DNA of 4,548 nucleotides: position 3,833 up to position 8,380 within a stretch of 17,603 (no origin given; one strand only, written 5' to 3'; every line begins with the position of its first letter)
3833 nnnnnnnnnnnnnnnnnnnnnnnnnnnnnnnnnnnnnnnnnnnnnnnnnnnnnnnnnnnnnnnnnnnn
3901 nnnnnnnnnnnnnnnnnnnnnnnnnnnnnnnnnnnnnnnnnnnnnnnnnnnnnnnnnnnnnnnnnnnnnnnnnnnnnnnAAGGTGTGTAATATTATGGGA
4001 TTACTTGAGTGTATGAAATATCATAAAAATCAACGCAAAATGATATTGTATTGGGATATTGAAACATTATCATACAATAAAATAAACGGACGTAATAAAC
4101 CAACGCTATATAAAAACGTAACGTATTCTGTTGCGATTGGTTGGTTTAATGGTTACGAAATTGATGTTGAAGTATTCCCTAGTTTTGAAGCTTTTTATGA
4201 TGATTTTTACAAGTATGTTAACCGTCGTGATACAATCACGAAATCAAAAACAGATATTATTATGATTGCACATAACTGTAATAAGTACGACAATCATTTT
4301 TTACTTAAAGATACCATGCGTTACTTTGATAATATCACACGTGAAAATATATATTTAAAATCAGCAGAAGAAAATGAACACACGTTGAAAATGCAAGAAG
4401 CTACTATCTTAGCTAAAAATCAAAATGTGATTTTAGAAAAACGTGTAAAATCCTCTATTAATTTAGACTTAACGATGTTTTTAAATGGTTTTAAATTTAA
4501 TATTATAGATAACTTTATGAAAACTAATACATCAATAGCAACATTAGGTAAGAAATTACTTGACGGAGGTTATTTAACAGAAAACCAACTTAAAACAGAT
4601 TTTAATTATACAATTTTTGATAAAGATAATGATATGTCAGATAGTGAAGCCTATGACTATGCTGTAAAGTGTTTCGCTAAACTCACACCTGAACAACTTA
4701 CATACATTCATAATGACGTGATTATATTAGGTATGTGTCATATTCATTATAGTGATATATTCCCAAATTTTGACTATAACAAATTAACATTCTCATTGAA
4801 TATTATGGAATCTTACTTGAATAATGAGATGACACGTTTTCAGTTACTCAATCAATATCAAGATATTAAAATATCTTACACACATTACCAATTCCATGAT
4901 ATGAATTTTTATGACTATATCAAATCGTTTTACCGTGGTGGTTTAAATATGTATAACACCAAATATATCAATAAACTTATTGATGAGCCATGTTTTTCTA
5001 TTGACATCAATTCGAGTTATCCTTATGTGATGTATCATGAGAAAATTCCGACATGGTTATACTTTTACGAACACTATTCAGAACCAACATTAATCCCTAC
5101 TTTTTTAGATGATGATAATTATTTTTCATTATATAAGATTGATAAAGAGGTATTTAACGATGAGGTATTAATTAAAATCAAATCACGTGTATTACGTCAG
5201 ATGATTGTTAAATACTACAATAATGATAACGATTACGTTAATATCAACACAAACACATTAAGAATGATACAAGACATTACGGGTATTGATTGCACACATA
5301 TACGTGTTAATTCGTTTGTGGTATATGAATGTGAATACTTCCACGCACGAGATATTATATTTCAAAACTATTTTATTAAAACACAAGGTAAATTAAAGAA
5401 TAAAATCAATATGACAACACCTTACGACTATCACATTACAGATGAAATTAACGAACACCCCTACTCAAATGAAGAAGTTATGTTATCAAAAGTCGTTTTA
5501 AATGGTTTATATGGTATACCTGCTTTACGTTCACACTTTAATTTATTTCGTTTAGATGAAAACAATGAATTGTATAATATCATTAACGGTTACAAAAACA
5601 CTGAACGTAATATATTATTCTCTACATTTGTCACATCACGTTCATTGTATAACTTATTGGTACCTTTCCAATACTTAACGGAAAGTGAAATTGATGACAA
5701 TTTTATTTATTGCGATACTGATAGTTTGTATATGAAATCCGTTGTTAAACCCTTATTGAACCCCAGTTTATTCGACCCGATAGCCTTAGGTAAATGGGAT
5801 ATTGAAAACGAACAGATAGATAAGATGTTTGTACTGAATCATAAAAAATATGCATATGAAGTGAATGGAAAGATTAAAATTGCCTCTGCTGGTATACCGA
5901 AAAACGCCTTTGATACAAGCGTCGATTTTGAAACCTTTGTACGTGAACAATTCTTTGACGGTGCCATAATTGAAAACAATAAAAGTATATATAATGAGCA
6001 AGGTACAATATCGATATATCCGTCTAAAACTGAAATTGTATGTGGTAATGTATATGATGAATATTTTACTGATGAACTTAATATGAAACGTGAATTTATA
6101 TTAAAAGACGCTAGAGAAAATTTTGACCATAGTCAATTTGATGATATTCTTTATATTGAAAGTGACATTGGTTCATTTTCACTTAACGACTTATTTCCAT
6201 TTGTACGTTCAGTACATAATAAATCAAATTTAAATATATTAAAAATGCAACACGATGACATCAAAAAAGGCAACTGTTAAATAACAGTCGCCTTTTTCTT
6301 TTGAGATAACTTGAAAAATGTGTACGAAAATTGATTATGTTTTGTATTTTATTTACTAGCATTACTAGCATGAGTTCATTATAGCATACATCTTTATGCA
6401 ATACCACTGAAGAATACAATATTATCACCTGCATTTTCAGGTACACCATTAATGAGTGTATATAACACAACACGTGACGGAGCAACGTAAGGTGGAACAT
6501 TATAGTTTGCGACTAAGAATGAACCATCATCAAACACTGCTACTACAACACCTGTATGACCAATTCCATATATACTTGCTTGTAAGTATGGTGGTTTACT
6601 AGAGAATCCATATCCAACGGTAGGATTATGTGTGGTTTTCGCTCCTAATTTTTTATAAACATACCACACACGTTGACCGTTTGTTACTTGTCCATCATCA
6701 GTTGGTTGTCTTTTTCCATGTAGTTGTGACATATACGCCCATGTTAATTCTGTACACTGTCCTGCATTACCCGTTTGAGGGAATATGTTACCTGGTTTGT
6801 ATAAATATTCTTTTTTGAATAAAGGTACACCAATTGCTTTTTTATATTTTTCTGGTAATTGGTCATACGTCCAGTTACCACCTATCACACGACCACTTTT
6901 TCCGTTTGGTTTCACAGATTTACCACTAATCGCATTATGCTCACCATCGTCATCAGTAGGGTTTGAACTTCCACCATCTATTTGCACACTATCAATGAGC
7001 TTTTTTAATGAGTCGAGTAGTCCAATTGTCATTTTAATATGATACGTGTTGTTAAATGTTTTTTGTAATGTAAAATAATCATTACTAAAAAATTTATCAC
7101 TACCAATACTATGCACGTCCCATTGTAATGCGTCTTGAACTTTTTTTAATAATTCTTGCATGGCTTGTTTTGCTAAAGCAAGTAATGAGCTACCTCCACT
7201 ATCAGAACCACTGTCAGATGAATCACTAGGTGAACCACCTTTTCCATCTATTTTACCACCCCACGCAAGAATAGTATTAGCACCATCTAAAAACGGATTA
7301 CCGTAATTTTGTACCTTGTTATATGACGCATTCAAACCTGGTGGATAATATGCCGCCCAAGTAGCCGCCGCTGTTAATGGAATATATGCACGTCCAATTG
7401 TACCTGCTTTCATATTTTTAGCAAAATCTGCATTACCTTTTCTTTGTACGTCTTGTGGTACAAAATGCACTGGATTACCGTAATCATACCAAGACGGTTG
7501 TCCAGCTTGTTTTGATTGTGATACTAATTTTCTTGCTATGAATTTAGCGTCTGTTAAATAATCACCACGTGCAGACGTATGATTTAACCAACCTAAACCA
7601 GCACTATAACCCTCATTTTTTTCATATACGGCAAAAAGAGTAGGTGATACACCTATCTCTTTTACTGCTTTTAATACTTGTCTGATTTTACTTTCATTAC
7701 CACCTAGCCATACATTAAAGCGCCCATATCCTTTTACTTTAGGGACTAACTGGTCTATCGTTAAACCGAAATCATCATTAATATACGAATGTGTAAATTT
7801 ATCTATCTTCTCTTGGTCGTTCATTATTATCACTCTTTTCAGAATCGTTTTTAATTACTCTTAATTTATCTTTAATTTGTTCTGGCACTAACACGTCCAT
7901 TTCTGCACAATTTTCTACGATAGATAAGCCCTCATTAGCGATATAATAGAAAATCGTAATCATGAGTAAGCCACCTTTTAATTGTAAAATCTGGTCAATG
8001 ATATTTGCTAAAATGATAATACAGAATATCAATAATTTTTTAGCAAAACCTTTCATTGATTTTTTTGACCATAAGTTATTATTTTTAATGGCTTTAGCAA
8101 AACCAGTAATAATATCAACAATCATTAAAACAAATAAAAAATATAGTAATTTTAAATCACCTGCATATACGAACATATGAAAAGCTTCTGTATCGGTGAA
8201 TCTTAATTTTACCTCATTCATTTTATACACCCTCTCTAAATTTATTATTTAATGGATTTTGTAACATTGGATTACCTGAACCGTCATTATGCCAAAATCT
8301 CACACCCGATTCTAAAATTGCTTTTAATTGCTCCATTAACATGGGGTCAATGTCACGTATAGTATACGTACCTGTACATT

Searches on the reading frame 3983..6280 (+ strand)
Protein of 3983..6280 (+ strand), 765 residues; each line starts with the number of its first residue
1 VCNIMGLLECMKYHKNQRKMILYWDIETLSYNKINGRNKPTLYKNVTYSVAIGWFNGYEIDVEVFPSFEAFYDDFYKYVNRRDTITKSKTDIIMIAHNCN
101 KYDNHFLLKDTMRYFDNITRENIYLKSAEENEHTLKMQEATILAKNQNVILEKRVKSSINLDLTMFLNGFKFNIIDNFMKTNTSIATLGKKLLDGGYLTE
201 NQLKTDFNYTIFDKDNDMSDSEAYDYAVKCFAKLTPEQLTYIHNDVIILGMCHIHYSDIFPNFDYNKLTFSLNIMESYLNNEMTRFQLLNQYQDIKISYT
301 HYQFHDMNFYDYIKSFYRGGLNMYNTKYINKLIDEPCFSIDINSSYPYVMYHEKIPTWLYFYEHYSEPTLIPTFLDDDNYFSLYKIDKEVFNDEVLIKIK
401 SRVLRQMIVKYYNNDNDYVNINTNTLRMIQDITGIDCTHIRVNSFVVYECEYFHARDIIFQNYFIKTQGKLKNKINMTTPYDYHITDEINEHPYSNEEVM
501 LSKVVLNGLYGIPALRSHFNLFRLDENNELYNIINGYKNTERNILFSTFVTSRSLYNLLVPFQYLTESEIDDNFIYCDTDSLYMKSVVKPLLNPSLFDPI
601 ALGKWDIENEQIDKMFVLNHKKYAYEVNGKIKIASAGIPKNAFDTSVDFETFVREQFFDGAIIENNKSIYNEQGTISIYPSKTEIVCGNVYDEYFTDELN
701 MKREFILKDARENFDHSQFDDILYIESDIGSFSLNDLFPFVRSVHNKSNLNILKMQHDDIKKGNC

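Call 7: search_protein_families(library=phrogs, proteins=[window:3983-6280:+], max_evalue=0.01)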
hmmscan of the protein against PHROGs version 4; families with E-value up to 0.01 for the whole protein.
window:3983-6280:+ (765 aa): 1 family
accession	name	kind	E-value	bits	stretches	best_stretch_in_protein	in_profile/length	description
phrog_1907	-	DNA, RNA and nucleotide metabolism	8.4e-201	669.8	1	8-724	3-629/629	DNA polymerase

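Call 9: search_protein_families(library=pfam, proteins=[window:3983-6280:+], max_evalue=1)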
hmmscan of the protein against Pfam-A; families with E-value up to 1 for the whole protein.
window:3983-6280:+ (765 aa): 0 families

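Call 62: search_dna_similar(query=window:3983-6277:+, collection=phages, mode=protein, max_rows=40, max_evalue=0.00001, rows=spread)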
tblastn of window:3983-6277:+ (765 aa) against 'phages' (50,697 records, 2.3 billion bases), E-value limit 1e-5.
Records with a match: 176; places in all: 177; records where one place covers at least 80% of the query: 154.
Best place of each record, by identity: 95-99% 55; 90-95% 16; 80-90% 2; 60-80% 25; <60% 78.
By first word of the organism name: Staphylococcus 99; Enterococcus 47; Clostridium 16; Streptococcus 7; Tetragenococcus 2; Lactococcus 2; Bacteriophage 2; Kurthia 1.
By host as written in the record: Staphylococcus aureus 46; Staphylococcus sp. 12; - 8; Enterococcus faecium ATCC 19434 7; Enterococcus faecalis strain Sorialis 7; Clostridium perfringens 7; Enterococcus faecium 6; Enterococcus faecalis strain AH7 6; and 49 more.
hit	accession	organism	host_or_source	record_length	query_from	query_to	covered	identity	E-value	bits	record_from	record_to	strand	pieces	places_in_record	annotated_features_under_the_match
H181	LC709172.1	Staphylococcus phage vB_SauP_JS26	Staphylococcus aureus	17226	1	765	100%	97.0%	0e+0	1476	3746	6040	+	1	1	DNA polymerase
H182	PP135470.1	Staphylococcus phage vB_SauR_SW25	Staphylococcus aureus ATCC 43300 ...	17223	1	765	100%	96.6%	0e+0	1472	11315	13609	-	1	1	DNA polymerase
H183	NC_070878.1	Staphylococcus phage JPL-50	Staphylococcus aureus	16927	1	765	100%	96.5%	0e+0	1469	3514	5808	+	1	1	DNA polymerase | ABC transporter ATP-binding protein | apolipoprotein H | polyprotein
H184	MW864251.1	Staphylococcus phage SAPYZU_16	Staphylococcus aureus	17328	1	765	100%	96.3%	0e+0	1468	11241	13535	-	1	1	DNA polymerase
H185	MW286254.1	Staphylococcus phage TSP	Staphylococcus aureus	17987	1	765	100%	96.3%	0e+0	1467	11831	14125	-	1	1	DNA polymerase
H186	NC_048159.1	Staphylococcus phage CSA13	Staphylococcus aureus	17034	1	765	100%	96.2%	0e+0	1471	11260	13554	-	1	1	DNA polymerase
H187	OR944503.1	Staphylococcus phage vB_SauP_L1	Staphylococcus sp.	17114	1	765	100%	96.2%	0e+0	1463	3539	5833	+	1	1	putative DNA polymerase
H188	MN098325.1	Staphylococcus phage Portland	Staphylococcus aureus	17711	1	765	100%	95.8%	0e+0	1464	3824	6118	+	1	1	DNA polymerase | terminator | ribosome_binding_site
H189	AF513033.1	Staphylococcus phage P68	-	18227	1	765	100%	95.7%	0e+0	1464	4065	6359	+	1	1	DNA-polymerase | ribosome_binding_site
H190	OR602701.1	Staphylococcus phage vB_SauP-V4SA02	Staphylococcus aureus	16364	1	765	100%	95.7%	0e+0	1464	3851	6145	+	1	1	DNA polymerase | hypothetical protein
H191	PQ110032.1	Staphylococcus phage vB_SauP_PSK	Staphylococcus aureus SK1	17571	1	763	100%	95.5%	0e+0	1457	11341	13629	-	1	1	DNA polymerase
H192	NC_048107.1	Staphylococcus phage Pabna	Staphylococcus aureus subsp. aureus ...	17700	1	765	100%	95.2%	0e+0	1457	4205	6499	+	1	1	DNA polymerase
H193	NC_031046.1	Staphylococcus phage BP39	Staphylococcus aureus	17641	1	763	100%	95.2%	0e+0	1455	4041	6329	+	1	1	DNA polymerase | terminator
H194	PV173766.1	Staphylococcus phage ESa4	Staphylococcus aureus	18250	1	765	100%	94.4%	0e+0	1447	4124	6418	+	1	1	DNA polymerase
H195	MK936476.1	Staphylococcus phage SA46-CL1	Staphylococcus aureus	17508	1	763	100%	90.7%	0e+0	1386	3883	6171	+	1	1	DNA polymerase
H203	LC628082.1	Streptococcus phage SG005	Streptococcus gordonii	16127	1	739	97%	42.5%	5e-168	543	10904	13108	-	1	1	hypothetical protein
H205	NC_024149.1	Lactococcus phage WP-2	Lactococcus garvieae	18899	7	737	96%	38.9%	3e-130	433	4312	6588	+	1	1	DNA polymerase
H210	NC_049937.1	Enterococcus phage Idefix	-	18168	17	740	95%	36.1%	8e-126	420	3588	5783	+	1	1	pol: DNA polymerase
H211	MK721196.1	Enterococcus phage vB_EfaP_Ef6.3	Enterococcus faecalis strain AH6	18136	8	740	96%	35.5%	4e-125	418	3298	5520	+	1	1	DNA polymerase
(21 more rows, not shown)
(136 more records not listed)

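Call 63: get_annotated_region(hit=H210, flank=4000)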
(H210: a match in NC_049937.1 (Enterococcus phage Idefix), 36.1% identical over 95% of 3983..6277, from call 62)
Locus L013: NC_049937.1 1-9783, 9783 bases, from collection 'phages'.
description: Enterococcus phage Idefix genome assembly, chromosome: IDF.
organism: Enterococcus phage Idefix (NCBI taxid 2017580)
taxonomy: Viruses; Duplodnaviria; Heunggongvirae; Uroviricota; Caudoviricetes; Rountreeviridae; Sarlesvirinae; Copernicusvirus; Copernicusvirus Idefix
host: -; source: -; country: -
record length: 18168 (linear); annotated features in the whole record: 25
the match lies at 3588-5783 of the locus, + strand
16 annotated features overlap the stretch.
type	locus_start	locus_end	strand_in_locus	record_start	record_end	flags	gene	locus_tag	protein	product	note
CDS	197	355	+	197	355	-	-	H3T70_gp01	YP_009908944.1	hypothetical protein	-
CDS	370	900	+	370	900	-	-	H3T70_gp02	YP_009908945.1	hypothetical protein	-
CDS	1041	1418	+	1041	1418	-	ssb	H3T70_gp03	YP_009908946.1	single strand DNA binding protein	phage replication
CDS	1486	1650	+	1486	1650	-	-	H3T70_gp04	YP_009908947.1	hypothetical protein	-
CDS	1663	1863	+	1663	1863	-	-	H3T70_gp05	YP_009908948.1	hypothetical protein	-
CDS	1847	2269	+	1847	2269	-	-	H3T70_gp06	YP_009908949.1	hypothetical protein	-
CDS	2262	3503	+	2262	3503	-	enc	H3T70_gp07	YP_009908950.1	terminase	head packing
CDS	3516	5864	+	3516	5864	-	pol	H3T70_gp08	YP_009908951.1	DNA polymerase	phage replication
CDS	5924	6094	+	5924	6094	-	-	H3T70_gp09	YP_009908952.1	hypothetical protein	-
CDS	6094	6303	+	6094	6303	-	-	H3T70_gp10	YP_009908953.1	hypothetical protein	-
CDS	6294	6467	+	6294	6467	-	-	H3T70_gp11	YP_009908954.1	hypothetical protein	-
CDS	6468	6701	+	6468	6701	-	-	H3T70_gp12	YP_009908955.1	hypothetical protein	-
CDS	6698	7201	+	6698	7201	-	endo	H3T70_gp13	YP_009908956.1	HNH endonuclease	-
CDS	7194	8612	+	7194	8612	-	lysIA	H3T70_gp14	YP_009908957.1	endolysin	-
CDS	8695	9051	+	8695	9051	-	-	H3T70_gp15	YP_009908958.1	nucleotide kinase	-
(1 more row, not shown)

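Call 64: get_annotated_region(hit=H203, flank=4000)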
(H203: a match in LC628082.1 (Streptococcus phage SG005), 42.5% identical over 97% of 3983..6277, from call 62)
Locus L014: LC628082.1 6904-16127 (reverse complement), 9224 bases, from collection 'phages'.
description: Streptococcus phage SG005 DNA, complete genome.
organism: Streptococcus phage SG005 (NCBI taxid 2816879)
taxonomy: Viruses; Duplodnaviria; Heunggongvirae; Uroviricota; Caudoviricetes; Rountreeviridae
host: Streptococcus gordonii; source: -; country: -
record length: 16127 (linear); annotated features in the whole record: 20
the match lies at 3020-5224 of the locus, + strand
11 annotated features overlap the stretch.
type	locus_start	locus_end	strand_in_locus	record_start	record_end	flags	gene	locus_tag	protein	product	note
CDS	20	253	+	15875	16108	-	-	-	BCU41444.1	hypothetical protein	RVBP3_200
CDS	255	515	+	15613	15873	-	-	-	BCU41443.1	hypothetical protein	RVBP3_190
CDS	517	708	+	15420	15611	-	-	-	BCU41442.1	hypothetical protein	RVBP3_180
CDS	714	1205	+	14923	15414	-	-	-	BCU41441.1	hypothetical protein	RVBP3_170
CDS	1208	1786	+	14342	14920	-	-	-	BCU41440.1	hypothetical protein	RVBP3_160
CDS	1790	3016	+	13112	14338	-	-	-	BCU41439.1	hypothetical protein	RVBP3_150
CDS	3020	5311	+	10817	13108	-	-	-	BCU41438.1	hypothetical protein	RVBP3_140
CDS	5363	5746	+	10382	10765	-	-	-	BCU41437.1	hypothetical protein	RVBP3_130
CDS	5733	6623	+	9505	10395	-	-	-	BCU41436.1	hypothetical protein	RVBP3_120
CDS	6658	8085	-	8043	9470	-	-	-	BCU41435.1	hypothetical protein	RVBP3_110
CDS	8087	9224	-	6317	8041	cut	-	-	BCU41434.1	hypothetical protein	RVBP3_100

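Call 65: get_annotated_region(hit=H205, flank=4500)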
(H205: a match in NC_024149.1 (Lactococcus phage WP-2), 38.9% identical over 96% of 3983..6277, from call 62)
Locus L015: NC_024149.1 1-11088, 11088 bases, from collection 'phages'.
description: Lactoccocus phage WP-2, complete genome.
organism: Lactococcus phage WP-2 (NCBI taxid 1486423)
taxonomy: Viruses; Duplodnaviria; Heunggongvirae; Uroviricota; Caudoviricetes; Rountreeviridae; Negarvirus; Negarvirus WP2
host: Lactococcus garvieae; source: fish farm water; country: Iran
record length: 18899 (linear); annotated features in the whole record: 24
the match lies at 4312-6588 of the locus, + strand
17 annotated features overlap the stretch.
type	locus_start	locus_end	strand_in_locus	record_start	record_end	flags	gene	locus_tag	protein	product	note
CDS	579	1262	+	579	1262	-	-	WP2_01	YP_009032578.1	endolysin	-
CDS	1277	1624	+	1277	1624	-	-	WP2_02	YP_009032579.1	hypothetical protein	-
CDS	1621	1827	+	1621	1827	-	-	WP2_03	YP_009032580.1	hypothetical protein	-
CDS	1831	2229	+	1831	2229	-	-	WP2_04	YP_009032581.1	hypothetical protein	-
CDS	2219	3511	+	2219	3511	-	-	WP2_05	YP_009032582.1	terminase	-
CDS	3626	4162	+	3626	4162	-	-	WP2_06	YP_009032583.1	hypothetical protein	-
CDS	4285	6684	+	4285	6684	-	-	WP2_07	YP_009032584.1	DNA polymerase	-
CDS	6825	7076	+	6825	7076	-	-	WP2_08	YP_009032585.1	hypothetical protein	-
CDS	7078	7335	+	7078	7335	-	-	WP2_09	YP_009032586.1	hypothetical protein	-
CDS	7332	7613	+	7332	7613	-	-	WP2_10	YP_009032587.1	hypothetical protein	-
CDS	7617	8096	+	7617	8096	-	-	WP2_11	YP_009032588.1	hypothetical protein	-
CDS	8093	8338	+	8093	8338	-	-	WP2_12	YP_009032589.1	hypothetical protein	-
CDS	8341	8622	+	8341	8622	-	-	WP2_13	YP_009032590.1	hypothetical protein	-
CDS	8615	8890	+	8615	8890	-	-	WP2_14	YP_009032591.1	hypothetical protein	-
CDS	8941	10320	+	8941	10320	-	-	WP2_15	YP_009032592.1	endolysin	-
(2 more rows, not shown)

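Call 66: get_annotated_region(hit=H211, flank=4000)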
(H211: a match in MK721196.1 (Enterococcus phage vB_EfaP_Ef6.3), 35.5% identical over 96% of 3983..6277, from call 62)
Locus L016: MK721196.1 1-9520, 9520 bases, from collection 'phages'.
description: Enterococcus phage vB_EfaP_Ef6.3, complete genome.
organism: Enterococcus phage vB_EfaP_Ef6.3 (NCBI taxid 2546622)
taxonomy: Viruses; Duplodnaviria; Heunggongvirae; Uroviricota; Caudoviricetes; Rountreeviridae; Sarlesvirinae; Copernicusvirus; Copernicusvirus Ef63
host: Enterococcus faecalis strain AH6; source: raw sewage water obtained from a North City Water Reclamation Plant; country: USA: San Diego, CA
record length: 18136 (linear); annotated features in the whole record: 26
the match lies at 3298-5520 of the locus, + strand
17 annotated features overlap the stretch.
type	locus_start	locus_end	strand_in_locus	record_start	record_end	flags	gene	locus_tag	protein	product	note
CDS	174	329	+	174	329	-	-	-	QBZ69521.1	hypothetical protein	-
CDS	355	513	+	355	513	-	-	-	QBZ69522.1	hypothetical protein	-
CDS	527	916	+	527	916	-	-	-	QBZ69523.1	hypothetical protein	-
CDS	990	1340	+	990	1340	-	-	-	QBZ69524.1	single-stranded DNA-binding protein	-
CDS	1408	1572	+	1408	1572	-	-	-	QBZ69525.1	hypothetical protein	-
CDS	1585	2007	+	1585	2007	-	-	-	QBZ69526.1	hypothetical protein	-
CDS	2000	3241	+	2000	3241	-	-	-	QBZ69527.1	hypothetical protein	-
CDS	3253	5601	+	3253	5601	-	-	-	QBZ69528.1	DNA polymerase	-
CDS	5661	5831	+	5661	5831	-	-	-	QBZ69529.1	hypothetical protein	-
CDS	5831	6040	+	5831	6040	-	-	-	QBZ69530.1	hypothetical protein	-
CDS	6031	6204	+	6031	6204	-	-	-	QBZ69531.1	hypothetical protein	-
CDS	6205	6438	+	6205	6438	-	-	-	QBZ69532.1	hypothetical protein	-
CDS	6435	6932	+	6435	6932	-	-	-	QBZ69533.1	HNH homing endonuclease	-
CDS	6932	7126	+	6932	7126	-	-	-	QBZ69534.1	hypothetical protein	-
CDS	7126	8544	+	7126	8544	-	-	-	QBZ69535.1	CHAP domain-containing lysin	CHAP domain-containing phage lysin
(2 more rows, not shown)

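Call 90: search_solved_structures(query=window:3983-6277:+, max_evalue=0.01)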
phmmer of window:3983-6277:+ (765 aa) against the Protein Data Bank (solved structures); distinct sequences matched with E-value up to 0.01: 1.
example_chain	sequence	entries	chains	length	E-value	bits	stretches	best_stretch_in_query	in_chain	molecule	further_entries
1xhx_A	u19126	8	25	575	3.2e-06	29.1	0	500-627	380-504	DNA polymerase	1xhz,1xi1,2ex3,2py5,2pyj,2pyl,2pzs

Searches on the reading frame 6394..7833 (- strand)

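Call 76: search_protein_families(library=phrogs, proteins=[window:6394-7833:-], max_evalue=0.001)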
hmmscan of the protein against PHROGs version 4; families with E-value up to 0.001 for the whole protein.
window:6394-7833:- (479 aa): 3 families
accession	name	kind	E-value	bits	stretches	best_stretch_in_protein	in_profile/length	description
phrog_5979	-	unknown function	4.9e-293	973.2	1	4-479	1-479/479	-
phrog_11857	-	unknown function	4.4e-32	112.4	1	12-204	7-205/655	-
phrog_7888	-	unknown function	1.2e-07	31.8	1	196-286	195-284/459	-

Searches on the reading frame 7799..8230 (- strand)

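Call 76: search_protein_families(library=phrogs, proteins=[window:7799-8230:-], max_evalue=0.001)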
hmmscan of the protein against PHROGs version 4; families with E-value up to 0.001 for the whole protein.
window:7799-8230:- (143 aa): 3 families
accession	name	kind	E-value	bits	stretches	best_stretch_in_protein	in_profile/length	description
phrog_16802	-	unknown function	4.1e-33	114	1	71-142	1-73/74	-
phrog_199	-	lysis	8.3e-30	105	1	4-137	5-138/545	holin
phrog_21233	-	unknown function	3.6e-05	24.8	1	27-70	28-71/72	-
